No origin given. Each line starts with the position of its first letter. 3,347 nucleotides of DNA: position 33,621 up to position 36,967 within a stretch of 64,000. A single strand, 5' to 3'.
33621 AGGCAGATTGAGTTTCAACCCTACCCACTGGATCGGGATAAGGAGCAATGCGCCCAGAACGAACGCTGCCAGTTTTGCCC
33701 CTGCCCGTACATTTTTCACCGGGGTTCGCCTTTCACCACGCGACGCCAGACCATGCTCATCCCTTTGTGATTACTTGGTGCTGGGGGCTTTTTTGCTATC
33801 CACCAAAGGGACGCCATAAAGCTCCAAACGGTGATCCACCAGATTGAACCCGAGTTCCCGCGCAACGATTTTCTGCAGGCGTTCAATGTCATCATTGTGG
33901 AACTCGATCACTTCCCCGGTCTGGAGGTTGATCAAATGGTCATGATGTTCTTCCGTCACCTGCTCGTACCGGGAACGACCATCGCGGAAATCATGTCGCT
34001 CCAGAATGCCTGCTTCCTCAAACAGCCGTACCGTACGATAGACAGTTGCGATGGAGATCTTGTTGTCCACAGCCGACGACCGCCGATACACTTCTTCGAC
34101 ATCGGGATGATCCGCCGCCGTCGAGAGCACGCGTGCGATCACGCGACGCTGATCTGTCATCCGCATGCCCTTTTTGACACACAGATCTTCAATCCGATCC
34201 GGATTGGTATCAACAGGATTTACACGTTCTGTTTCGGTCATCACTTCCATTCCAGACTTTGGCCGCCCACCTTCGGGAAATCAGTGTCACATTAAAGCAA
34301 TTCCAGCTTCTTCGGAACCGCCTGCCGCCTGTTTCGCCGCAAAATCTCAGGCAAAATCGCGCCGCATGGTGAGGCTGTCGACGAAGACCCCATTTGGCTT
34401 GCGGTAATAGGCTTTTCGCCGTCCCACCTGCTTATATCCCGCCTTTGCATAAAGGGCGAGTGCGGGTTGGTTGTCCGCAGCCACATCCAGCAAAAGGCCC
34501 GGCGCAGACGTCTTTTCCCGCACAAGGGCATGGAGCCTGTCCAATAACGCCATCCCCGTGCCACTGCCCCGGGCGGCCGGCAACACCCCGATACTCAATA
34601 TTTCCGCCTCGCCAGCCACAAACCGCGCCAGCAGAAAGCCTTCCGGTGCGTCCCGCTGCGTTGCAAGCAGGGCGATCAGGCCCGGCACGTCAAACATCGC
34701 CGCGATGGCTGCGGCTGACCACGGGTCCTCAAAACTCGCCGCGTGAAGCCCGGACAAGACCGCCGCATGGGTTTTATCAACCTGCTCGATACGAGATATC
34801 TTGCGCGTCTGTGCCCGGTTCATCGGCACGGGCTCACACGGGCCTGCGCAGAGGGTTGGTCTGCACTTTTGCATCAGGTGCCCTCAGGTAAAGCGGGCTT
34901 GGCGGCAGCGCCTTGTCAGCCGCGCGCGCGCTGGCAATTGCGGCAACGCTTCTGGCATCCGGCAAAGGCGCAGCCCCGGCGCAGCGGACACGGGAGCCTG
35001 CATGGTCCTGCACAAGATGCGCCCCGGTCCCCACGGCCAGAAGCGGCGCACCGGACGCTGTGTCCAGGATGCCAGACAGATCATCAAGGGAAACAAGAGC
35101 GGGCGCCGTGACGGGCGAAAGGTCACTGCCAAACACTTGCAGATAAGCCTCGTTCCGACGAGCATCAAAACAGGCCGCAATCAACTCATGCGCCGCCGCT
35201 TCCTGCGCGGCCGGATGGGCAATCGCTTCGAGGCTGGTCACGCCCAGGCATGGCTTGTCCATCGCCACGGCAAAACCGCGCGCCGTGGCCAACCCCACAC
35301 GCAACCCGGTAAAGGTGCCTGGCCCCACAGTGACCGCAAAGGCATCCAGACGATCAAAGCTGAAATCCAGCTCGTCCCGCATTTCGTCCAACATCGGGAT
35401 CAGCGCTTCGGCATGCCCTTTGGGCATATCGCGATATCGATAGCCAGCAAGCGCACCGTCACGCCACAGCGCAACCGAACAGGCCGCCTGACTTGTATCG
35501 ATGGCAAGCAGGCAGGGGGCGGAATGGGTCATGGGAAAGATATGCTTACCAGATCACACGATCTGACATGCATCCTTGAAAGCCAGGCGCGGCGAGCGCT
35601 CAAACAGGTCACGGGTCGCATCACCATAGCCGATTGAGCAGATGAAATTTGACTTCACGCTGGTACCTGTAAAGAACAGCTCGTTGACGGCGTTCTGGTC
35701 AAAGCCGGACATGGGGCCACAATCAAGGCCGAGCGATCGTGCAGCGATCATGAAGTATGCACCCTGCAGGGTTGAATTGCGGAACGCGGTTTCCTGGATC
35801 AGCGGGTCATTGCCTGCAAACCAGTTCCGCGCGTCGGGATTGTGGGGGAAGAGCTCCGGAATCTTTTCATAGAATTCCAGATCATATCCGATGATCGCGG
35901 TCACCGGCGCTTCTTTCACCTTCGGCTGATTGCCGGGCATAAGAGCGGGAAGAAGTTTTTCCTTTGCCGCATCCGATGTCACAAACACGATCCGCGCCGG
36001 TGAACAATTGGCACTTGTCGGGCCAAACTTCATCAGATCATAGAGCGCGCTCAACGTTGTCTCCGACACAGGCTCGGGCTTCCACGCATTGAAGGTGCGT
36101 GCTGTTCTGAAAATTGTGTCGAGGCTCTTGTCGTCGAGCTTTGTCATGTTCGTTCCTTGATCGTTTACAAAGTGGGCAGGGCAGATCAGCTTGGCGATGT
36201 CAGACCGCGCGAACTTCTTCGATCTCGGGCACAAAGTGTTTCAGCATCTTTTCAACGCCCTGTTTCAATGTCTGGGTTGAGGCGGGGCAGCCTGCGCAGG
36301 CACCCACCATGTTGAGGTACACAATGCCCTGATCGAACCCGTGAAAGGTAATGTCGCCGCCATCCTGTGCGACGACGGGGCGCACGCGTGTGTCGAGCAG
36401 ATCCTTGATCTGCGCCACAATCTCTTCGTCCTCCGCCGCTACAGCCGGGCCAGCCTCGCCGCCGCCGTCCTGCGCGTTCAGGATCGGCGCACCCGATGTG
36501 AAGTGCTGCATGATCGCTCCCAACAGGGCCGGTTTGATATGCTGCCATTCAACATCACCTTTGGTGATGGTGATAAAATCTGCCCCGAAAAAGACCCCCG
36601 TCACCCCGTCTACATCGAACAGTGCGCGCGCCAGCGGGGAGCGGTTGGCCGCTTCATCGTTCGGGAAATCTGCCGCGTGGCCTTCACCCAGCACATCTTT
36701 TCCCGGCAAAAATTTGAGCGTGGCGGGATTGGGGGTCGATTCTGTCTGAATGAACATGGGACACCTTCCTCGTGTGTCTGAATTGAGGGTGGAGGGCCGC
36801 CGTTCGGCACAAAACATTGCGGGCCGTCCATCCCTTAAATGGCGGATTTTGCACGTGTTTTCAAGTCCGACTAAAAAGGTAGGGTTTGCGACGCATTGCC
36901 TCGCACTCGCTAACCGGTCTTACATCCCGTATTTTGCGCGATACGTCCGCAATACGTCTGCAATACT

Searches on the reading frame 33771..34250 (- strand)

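Call 39: search_protein_families(library=ncbifam, proteins=[window:33771-34250:-])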
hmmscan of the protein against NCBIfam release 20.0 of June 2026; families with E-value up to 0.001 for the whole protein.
window:33771-34250:- (159 aa): 10 families
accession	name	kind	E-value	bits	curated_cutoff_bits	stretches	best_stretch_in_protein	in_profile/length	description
NF006999.0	PRK09462.1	equivalog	2.7e-30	104.9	146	1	26-148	10-133/148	ferric iron uptake transcriptional regulator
NF051892.1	TransRegFurBacil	equivalog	1.2e-25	90.3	220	1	17-147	5-139/149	ferric iron uptake transcriptional regulator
NF051891.1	TransRegFurHelico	equivalog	1.7e-23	83.2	200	1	9-145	3-139/148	ferric iron uptake transcriptional regulator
NF052545.1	TransRegPerRClab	equivalog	5.3e-16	58.9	180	1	21-147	5-130/138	transcriptional regulator PerR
NF045678.1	TransRegIrrA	equivalog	2.3e-13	50.2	150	1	19-123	8-112/138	iron response transcriptional regulator IrrA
NF047462.1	FUR_perox_PerRA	exception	3.3e-12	47.1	200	1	18-133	6-118/142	peroxide-responsive transcriptional repressor PerRA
NF045677.1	FeRespRegIrr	equivalog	3.8e-12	46.4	170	1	25-122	5-102/127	Fur family transcriptional regulator Irr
NF047406.1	TransRegPerRTherm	equivalog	2.2e-11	44.1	200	1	30-128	5-102/130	manganese-dependent transcriptional regulator PerR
NF047461.1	FUR_perox_PerRB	exception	2.4e-09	37.2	250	1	15-122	12-116/143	peroxide-responsive transcriptional repressor PerRB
NF008646.0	PRK11639.1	equivalog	4.7e-06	26.4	167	1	20-147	13-142/171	zinc uptake transcriptional repressor Zur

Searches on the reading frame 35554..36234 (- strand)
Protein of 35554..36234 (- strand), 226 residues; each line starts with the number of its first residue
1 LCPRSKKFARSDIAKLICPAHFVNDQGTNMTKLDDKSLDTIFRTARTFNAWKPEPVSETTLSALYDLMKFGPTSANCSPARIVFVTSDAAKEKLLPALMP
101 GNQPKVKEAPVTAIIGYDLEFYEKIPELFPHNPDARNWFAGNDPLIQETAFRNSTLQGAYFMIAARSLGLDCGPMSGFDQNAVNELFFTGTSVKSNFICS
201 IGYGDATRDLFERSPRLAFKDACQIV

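Call 39: search_protein_families(library=ncbifam, proteins=[window:35554-36234:-])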
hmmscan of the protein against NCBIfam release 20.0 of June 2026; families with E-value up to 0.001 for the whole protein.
window:35554-36234:- (226 aa): 3 families
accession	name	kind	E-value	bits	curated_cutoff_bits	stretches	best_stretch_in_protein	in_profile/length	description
NF003768.0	PRK05365.1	equivalog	4.8e-90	300.4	152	1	28-226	4-200/200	malonic semialdehyde reductase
NF008275.0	PRK11053.1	equivalog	5.5e-08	32.5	227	0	47-114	15-83/217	oxygen-insensitive NAD(P)H nitroreductase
TIGR02476.1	BluB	equivalog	1.3e-07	31.2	150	1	38-98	9-69/205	5,6-dimethylbenzimidazole synthase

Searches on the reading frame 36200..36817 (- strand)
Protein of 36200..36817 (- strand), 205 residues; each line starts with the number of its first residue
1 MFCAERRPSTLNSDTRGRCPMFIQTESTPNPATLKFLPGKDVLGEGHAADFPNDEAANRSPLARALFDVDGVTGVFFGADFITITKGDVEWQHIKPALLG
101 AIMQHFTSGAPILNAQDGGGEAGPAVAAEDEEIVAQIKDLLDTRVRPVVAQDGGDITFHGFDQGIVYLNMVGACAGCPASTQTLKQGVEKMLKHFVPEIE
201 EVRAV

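Call 39: search_protein_families(library=ncbifam, proteins=[window:36200-36817:-])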
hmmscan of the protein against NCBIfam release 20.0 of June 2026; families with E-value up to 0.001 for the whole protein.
window:36200-36817:- (205 aa): 3 families
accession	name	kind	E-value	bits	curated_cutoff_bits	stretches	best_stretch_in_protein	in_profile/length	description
TIGR03341.1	YhgI_GntY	equivalog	8.3e-12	45.3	269.35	1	128-203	101-177/190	Fe-S biogenesis protein NfuA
TIGR02000.1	NifU_proper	equivalog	2.8e-09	36.8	273.3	1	134-204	221-289/290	Fe-S cluster assembly protein NifU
NF008392.0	PRK11190.1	equivalog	8.8e-09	35.5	268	1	128-204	102-180/192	Fe-S biogenesis protein NfuA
